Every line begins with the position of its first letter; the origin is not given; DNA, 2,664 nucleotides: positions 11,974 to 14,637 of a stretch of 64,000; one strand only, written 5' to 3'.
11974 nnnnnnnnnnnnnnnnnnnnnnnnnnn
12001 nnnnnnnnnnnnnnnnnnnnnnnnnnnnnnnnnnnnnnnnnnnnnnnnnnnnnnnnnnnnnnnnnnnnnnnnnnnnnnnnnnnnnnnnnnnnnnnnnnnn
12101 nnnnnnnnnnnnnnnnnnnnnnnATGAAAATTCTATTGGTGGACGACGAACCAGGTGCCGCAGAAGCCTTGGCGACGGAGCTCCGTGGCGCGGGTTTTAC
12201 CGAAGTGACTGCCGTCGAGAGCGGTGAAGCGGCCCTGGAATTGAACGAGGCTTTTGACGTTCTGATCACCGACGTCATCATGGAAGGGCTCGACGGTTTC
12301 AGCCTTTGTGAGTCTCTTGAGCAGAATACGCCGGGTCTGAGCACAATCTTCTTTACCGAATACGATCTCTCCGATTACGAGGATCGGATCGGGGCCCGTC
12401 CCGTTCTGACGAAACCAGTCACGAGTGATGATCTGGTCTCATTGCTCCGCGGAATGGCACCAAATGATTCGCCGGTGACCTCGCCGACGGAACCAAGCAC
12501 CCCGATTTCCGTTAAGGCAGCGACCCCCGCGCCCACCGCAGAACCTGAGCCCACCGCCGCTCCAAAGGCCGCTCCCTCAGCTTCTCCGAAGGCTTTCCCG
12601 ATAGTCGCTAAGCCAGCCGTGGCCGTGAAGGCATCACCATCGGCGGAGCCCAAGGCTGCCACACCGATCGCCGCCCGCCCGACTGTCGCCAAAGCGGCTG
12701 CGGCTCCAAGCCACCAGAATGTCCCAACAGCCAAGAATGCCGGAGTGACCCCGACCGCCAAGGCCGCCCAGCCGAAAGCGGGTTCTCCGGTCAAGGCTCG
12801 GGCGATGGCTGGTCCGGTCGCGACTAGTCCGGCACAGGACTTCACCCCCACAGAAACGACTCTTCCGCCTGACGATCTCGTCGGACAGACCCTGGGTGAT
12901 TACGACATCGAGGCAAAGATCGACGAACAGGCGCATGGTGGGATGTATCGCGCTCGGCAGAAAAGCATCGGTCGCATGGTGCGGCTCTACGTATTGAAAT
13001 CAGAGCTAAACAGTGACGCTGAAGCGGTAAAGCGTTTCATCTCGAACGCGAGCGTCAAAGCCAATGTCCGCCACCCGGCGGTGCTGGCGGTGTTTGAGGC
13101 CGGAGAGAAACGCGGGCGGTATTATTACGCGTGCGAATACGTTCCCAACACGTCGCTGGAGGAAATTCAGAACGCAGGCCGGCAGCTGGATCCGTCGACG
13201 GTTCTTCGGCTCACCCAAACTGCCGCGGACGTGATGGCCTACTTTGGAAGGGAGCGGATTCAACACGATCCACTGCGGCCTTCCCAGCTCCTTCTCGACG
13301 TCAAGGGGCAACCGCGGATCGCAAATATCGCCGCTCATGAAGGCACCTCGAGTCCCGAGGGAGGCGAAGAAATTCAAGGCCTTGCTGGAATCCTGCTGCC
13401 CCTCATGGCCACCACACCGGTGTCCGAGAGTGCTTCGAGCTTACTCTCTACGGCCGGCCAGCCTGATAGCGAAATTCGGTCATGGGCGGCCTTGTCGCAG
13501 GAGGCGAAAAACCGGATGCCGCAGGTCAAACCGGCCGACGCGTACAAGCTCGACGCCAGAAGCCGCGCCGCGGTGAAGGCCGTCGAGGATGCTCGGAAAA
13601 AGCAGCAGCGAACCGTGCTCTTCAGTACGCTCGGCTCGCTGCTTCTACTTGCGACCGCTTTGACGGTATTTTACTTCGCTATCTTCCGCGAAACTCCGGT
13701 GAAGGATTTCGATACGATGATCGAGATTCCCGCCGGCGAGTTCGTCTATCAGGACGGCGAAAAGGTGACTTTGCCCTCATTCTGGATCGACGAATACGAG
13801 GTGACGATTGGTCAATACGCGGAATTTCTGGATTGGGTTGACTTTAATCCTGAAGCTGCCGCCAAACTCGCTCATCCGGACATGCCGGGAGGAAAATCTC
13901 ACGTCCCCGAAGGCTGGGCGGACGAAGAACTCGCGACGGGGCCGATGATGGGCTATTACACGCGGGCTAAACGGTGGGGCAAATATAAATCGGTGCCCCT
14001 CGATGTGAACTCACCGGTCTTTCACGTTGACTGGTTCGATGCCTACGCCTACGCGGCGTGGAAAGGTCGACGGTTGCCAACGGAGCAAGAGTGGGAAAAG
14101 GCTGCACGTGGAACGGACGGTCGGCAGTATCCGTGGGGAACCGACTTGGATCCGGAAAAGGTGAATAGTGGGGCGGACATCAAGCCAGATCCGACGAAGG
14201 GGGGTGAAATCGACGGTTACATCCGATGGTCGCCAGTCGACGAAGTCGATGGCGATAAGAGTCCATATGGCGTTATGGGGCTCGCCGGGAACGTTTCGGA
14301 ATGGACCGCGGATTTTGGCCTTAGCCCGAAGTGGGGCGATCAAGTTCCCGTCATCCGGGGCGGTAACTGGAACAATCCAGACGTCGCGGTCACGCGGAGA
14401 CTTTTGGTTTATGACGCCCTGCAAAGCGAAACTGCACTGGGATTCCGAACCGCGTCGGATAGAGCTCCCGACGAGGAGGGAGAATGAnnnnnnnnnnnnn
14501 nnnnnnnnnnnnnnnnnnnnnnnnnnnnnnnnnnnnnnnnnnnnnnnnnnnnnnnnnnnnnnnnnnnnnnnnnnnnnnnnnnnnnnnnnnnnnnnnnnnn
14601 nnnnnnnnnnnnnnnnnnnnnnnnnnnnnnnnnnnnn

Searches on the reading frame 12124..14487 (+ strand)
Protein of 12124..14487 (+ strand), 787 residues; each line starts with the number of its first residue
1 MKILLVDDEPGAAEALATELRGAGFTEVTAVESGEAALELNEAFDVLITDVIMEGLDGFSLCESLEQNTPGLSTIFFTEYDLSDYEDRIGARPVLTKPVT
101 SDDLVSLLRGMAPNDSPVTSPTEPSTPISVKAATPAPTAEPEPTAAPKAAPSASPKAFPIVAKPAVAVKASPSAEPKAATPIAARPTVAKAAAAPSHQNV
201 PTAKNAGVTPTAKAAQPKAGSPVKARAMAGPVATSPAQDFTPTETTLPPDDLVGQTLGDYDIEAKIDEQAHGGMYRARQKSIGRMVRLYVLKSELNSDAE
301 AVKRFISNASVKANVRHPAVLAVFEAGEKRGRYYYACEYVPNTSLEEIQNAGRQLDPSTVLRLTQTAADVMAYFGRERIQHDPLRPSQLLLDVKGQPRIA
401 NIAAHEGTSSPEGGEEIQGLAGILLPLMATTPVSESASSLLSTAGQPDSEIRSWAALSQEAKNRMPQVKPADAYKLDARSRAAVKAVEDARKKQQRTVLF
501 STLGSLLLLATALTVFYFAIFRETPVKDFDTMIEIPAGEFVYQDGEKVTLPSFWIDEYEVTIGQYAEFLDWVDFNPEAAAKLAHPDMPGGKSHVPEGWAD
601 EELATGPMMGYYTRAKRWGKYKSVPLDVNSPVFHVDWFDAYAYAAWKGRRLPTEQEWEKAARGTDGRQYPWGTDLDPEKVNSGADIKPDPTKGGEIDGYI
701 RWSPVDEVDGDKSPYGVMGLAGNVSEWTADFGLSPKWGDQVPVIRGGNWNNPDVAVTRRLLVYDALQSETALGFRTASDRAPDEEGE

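Call 13: search_protein_families(library=pfam, proteins=[window:12124-14487:+])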
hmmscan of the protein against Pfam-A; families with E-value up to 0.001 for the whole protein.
window:12124-14487:+ (787 aa): 4 families
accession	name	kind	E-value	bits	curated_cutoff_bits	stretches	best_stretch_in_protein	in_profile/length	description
PF03781.23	FGE-sulfatase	-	1.9e-40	139.5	23.3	1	530-777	3-254/255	Sulfatase-modifying factor enzyme 1-like domain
PF00072.30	Response_reg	-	9.4e-17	61.6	30.2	1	3-108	1-110/111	Response regulator receiver domain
PF00069.31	Pkinase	-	4.2e-08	33.3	31.7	1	266-400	7-140/263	Protein kinase domain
PF07714.23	PK_Tyr_Ser-Thr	-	1.3e-06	28.4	23.1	1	266-401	7-145/258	Protein tyrosine and serine/threonine kinase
